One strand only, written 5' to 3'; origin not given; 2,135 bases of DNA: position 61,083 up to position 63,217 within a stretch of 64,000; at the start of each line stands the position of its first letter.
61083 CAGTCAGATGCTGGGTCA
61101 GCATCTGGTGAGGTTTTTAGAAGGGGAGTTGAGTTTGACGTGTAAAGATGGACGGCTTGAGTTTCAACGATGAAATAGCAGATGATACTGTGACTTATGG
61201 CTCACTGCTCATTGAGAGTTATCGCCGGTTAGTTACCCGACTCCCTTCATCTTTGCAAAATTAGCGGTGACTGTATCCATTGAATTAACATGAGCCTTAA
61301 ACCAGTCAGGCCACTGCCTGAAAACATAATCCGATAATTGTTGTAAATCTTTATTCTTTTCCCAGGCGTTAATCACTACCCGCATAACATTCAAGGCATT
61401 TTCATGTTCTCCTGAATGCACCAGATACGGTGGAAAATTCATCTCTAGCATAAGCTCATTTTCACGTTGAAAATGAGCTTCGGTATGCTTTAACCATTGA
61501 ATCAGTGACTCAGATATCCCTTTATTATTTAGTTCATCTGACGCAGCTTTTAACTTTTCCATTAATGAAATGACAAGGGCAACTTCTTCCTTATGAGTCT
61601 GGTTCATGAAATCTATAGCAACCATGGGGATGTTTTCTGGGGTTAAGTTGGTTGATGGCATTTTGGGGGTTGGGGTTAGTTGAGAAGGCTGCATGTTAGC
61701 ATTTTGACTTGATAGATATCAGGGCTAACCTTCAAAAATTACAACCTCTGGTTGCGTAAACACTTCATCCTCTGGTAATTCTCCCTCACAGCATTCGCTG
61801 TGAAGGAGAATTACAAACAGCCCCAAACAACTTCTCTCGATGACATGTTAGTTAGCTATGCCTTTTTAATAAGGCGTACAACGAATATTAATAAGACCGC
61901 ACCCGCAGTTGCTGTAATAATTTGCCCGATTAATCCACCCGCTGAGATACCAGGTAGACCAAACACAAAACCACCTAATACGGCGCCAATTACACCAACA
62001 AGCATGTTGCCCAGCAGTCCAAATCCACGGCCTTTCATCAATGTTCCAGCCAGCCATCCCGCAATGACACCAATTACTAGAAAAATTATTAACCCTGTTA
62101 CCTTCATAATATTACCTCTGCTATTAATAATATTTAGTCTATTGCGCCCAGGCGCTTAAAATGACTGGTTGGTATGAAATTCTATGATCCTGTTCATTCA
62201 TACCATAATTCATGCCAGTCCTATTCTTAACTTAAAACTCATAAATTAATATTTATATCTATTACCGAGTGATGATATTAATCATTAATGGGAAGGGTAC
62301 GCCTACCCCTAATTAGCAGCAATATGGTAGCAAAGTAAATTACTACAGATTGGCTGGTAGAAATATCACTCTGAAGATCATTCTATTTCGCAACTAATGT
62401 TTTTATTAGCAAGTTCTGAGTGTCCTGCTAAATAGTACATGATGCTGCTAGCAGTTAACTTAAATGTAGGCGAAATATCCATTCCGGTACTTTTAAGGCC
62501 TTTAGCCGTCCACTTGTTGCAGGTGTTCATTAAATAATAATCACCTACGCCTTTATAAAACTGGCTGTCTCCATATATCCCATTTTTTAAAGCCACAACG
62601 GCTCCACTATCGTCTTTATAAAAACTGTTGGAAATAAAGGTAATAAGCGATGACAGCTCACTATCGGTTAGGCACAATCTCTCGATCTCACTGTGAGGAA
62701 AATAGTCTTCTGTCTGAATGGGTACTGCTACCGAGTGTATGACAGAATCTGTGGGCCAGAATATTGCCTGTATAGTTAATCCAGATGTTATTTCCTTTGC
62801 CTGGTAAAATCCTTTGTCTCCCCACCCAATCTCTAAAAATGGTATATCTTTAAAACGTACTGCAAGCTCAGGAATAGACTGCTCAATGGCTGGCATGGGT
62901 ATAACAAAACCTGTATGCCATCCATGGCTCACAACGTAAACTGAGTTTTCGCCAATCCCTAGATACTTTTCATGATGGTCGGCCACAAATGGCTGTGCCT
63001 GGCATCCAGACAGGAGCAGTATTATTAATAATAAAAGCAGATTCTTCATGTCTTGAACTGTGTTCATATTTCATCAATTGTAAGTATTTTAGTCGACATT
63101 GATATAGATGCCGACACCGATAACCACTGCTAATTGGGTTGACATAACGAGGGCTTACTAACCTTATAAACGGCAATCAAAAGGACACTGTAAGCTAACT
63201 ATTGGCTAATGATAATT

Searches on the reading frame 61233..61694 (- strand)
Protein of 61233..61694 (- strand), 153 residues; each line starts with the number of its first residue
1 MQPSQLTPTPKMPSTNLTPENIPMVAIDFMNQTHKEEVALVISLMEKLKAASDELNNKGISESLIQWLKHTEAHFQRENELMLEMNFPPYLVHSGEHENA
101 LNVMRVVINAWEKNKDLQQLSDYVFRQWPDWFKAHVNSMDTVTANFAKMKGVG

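Call 77: search_protein_families(library=pfam, proteins=[window:61233-61694:-], max_evalue=0.01)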
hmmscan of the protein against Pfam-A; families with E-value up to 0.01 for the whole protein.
window:61233-61694:- (153 aa): 1 family
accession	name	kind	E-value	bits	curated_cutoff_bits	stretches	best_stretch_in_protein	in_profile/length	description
PF01814.28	Hemerythrin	-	5.9e-09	36.9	25.3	1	26-141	2-121/127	Hemerythrin HHE cation binding domain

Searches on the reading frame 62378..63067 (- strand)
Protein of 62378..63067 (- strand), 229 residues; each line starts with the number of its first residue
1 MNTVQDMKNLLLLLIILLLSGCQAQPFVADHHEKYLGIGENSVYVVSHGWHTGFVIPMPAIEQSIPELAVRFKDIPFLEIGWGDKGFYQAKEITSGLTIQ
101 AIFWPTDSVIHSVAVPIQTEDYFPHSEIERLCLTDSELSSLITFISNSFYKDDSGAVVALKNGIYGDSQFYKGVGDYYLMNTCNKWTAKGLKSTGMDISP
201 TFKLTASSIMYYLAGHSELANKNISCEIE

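Call 12: search_protein_families(library=pfam, proteins=[window:62378-63067:-], max_evalue=0.00001)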
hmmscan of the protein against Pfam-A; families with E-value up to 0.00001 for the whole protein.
window:62378-63067:- (229 aa): 1 family
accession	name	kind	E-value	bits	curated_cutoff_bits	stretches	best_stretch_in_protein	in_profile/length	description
PF09601.15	DUF2459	-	5.7e-40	137.3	27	1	43-203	1-169/171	Protein of unknown function (DUF2459)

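Call 72: find_encoding_contigs(protein=window:62378-63067:-, flank=10000, max_places=3)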
Protein window:62378-63067:- (229 aa): 2 contigs read that carry it; 2 places shown.
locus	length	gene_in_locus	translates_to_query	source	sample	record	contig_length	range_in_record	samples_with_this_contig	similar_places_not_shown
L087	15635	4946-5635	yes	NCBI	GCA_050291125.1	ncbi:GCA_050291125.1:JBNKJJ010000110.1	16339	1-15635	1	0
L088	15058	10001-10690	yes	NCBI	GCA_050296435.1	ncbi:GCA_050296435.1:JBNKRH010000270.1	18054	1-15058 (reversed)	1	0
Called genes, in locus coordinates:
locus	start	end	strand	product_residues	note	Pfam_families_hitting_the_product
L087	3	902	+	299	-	?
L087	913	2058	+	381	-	PF03977:OAD_beta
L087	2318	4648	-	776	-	PF02743:dCache_1, PF00672:HAMP, PF00015:MCPsignal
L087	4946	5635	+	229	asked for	PF09601:DUF2459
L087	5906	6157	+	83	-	-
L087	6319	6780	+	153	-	PF01814:Hemerythrin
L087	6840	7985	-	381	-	PF01612:DNA_pol_A_exo1, PF00570:HRDC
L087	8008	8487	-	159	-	PF04093:MreD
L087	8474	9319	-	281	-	PF04085:MreC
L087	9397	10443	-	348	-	PF06723:MreB_Mbl, PF00022:Actin (weak), PF11104:PilM_2 (faint), PF00012:HSP70, PF14450:FtsA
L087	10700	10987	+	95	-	PF02686:GatC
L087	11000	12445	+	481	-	PF01425:Amidase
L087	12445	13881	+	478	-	PF02934:GatB_N, PF02637:GatB_Yqey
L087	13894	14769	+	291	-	PF01430:HSP33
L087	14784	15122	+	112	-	-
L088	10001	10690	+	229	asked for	PF09601:DUF2459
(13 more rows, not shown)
